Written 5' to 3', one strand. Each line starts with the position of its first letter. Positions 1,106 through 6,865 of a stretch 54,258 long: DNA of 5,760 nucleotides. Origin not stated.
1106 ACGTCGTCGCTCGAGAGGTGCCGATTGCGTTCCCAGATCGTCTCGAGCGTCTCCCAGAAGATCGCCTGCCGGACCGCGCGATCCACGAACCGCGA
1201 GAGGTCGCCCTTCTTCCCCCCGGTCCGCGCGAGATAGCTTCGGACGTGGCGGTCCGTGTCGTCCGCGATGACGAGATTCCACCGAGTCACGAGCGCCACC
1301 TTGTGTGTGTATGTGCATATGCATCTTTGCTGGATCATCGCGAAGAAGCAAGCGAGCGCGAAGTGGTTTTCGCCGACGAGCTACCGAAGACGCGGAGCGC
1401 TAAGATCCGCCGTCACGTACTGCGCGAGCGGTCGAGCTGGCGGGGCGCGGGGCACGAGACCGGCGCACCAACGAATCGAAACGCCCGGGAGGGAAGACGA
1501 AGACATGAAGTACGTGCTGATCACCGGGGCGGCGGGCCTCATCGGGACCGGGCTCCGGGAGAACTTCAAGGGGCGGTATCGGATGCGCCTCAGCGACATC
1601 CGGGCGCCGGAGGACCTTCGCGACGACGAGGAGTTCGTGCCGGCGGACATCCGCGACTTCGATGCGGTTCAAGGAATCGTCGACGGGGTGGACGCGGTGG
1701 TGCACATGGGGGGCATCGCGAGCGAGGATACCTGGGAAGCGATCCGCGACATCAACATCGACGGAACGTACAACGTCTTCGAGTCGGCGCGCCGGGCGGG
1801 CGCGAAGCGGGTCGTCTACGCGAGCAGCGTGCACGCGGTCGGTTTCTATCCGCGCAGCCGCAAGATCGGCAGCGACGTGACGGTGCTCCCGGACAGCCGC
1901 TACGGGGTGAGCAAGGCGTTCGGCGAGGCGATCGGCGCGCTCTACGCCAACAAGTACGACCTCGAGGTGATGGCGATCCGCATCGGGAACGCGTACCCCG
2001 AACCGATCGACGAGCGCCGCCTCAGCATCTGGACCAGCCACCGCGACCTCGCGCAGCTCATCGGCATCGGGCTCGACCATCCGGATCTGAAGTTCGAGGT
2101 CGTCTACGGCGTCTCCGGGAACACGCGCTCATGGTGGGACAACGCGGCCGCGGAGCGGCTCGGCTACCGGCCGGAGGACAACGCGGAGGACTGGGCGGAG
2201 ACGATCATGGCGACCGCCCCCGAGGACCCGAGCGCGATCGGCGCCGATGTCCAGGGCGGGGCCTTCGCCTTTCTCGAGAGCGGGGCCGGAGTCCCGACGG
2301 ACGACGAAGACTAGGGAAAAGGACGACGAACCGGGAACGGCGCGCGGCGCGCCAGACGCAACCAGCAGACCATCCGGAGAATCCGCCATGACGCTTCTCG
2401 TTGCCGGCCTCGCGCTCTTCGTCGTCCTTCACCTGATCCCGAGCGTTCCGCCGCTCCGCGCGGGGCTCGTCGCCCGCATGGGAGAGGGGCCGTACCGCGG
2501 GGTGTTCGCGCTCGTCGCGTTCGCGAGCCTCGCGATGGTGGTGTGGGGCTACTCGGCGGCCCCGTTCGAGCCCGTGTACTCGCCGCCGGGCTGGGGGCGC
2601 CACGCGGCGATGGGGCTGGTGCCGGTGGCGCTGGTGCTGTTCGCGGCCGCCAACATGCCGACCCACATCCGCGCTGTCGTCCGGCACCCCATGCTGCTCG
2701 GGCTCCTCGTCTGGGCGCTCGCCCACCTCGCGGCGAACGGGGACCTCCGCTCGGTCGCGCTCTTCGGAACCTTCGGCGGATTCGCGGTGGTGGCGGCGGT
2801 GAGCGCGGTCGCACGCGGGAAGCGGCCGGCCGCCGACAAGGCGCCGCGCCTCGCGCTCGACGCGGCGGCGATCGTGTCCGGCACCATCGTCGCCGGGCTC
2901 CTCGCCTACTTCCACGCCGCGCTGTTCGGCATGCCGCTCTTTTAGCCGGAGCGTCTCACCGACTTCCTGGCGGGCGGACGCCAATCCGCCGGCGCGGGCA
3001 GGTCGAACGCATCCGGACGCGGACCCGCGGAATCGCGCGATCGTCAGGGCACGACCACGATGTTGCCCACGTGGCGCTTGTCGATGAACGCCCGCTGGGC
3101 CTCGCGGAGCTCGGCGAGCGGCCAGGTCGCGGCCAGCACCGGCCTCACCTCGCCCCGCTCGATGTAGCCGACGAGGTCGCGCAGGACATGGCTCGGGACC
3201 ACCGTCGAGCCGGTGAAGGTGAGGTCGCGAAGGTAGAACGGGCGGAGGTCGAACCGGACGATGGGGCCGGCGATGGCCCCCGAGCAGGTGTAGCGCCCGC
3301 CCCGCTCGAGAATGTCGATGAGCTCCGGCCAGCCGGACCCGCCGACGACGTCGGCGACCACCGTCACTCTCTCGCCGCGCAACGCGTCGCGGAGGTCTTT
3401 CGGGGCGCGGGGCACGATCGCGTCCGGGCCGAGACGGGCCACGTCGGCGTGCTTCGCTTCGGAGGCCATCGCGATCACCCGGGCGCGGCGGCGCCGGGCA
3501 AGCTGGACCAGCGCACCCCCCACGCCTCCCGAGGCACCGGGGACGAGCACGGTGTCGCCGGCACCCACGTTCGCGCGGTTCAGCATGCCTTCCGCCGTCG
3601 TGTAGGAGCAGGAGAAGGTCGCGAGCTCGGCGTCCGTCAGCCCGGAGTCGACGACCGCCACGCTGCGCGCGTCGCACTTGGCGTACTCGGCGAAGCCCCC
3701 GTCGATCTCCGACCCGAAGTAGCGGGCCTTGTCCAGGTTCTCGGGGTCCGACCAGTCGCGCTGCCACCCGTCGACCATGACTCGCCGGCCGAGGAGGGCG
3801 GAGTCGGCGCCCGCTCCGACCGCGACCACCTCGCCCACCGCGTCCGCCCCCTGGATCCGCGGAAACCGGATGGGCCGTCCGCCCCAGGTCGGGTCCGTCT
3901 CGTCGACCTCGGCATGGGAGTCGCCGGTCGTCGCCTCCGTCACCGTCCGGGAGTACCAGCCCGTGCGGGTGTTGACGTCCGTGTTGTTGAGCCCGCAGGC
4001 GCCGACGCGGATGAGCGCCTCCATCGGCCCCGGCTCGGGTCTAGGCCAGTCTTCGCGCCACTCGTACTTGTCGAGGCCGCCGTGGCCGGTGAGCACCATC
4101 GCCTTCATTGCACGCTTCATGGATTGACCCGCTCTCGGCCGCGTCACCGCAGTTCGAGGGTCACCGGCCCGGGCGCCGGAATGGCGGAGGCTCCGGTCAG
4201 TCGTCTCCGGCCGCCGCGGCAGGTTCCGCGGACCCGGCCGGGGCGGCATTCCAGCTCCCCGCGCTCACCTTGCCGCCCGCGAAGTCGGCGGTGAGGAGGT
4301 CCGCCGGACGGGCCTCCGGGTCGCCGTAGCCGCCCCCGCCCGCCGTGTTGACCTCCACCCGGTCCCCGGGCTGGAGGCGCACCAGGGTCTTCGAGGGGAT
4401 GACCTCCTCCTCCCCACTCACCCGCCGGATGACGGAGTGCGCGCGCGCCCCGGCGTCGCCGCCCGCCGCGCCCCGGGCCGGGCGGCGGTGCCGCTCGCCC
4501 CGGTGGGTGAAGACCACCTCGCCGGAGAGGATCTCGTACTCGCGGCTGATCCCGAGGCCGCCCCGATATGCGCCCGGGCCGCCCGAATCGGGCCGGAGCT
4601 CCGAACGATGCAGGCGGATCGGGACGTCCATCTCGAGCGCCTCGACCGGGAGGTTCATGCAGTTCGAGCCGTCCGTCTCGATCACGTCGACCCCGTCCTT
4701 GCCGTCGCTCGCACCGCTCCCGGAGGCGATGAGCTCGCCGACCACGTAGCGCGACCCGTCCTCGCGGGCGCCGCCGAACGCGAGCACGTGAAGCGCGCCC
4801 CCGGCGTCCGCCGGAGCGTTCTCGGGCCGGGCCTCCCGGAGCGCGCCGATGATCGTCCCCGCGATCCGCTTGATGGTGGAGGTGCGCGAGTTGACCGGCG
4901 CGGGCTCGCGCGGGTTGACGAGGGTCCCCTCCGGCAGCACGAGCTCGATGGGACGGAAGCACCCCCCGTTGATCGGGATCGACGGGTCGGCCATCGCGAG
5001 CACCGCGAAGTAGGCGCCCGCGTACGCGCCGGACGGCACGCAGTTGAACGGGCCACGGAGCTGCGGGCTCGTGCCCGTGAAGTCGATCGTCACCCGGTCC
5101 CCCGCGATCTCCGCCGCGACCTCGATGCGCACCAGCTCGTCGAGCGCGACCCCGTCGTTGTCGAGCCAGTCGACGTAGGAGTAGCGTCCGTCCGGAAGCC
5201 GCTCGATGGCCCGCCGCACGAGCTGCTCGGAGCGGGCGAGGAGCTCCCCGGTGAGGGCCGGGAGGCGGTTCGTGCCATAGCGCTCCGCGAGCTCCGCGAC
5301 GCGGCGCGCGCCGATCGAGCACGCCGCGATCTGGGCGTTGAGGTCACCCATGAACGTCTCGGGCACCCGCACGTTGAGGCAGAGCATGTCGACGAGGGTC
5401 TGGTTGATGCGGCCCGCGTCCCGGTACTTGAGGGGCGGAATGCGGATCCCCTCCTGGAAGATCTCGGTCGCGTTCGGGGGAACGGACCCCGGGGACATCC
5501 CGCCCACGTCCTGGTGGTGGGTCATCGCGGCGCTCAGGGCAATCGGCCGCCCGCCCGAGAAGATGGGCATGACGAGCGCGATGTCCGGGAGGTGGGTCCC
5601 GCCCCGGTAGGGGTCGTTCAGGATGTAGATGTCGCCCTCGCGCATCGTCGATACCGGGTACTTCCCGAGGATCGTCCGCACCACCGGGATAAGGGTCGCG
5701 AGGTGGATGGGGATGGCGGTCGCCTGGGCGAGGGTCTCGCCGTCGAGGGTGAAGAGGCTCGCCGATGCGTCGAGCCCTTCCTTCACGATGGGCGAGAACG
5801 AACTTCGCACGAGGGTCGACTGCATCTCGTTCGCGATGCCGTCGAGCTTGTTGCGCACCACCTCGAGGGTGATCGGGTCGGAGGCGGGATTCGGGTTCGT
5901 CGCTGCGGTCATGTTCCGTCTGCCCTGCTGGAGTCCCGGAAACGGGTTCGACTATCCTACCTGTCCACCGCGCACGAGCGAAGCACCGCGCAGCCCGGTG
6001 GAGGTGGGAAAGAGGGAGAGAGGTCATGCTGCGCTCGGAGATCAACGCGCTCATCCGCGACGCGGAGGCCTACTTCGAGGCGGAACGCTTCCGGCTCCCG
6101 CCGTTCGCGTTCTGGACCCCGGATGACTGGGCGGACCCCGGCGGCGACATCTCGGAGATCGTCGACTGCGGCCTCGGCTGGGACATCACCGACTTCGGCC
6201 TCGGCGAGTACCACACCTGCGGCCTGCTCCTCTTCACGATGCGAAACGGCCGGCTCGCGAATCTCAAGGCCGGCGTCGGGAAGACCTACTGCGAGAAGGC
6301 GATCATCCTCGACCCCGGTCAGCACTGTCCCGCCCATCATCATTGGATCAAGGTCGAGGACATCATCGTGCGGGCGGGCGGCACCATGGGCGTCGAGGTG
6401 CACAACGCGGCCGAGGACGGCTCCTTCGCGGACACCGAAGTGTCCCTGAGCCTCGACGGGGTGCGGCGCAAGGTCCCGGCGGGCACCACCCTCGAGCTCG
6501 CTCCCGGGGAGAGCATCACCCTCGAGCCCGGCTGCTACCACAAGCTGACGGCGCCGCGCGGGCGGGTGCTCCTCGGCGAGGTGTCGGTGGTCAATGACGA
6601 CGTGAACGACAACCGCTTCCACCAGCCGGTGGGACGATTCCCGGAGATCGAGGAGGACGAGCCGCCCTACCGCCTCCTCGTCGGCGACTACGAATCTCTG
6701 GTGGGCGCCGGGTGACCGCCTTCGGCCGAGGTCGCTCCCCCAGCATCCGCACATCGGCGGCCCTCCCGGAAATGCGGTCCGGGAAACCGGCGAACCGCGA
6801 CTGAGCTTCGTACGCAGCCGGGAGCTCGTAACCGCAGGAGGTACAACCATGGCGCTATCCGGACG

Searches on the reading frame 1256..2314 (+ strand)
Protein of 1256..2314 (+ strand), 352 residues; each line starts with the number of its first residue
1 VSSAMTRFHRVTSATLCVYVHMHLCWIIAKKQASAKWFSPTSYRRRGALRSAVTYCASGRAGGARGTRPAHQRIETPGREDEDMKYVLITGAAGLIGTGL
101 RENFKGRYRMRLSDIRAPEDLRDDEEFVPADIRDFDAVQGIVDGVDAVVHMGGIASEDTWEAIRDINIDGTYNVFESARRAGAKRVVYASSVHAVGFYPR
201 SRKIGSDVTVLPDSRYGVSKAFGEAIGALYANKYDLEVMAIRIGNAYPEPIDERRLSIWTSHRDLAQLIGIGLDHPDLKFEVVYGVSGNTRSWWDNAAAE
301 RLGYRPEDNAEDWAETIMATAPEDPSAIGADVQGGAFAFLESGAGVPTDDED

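Call 57: search_protein_families(library=pfam, proteins=[window:1256-2314:+], max_evalue=0.001)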
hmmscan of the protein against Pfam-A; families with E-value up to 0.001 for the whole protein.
window:1256-2314:+ (352 aa): 7 families
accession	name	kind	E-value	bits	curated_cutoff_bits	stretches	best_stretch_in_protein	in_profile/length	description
PF01370.27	Epimerase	-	8.2e-24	84.8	20.9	1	87-248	1-174/240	NAD dependent epimerase/dehydratase family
PF01073.25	3Beta_HSD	-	4e-14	52.8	22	1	88-205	1-130/280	3-beta hydroxysteroid dehydrogenase/isomerase family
PF16363.11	GDP_Man_Dehyd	-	6.9e-12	45.9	27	1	88-247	1-184/332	GDP-mannose 4,6 dehydratase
PF13460.12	NAD_binding_10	-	1.2e-06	28.9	27.2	1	91-195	1-102/184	NAD(P)H-binding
PF04321.23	RmlD_sub_bind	-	1.6e-06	27.9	27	1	87-226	3-135/287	RmlD substrate binding domain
PF02719.21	Polysacc_synt_2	-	2.7e-06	27.2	20.2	1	119-245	50-170/293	Polysaccharide biosynthesis protein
PF07993.18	NAD_binding_4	-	3.9e-06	26.7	20.1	1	138-251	82-212/258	Male sterility protein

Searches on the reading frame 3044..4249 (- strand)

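Call 57: search_protein_families(library=pfam, proteins=[window:3044-4249:-], max_evalue=0.001)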
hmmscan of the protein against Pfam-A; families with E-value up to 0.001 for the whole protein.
window:3044-4249:- (401 aa): 3 families
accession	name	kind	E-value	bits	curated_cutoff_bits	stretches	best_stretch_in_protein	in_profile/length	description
PF00107.32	ADH_zinc_N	-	9.1e-15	55.2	31.8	1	242-360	1-124/129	Zinc-binding dehydrogenase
PF08240.17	ADH_N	-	4e-14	53.2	23.5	1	74-199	1-101/104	Alcohol dehydrogenase GroES-like domain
PF13602.12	ADH_zinc_N_2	-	1.3e-13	52.4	27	1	275-399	3-134/134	Zinc-binding dehydrogenase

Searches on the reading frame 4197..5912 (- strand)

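Call 57: search_protein_families(library=pfam, proteins=[window:4197-5912:-], max_evalue=0.001)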
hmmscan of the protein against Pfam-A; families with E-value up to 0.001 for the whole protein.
window:4197-5912:- (571 aa): 1 family
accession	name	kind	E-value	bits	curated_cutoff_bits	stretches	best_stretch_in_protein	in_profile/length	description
PF02538.19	Hydantoinase_B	-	1.1e-180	602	26.8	1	12-532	1-519/519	Hydantoinase B/oxoprolinase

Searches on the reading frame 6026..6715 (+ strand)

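Call 57: search_protein_families(library=pfam, proteins=[window:6026-6715:+], max_evalue=0.001)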
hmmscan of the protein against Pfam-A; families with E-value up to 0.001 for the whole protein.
window:6026-6715:+ (229 aa): 1 family
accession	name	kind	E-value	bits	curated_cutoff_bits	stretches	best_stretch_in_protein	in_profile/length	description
PF07385.18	Lyx_isomer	-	1.1e-88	296.6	20.8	1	1-222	1-222/222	D-lyxose isomerase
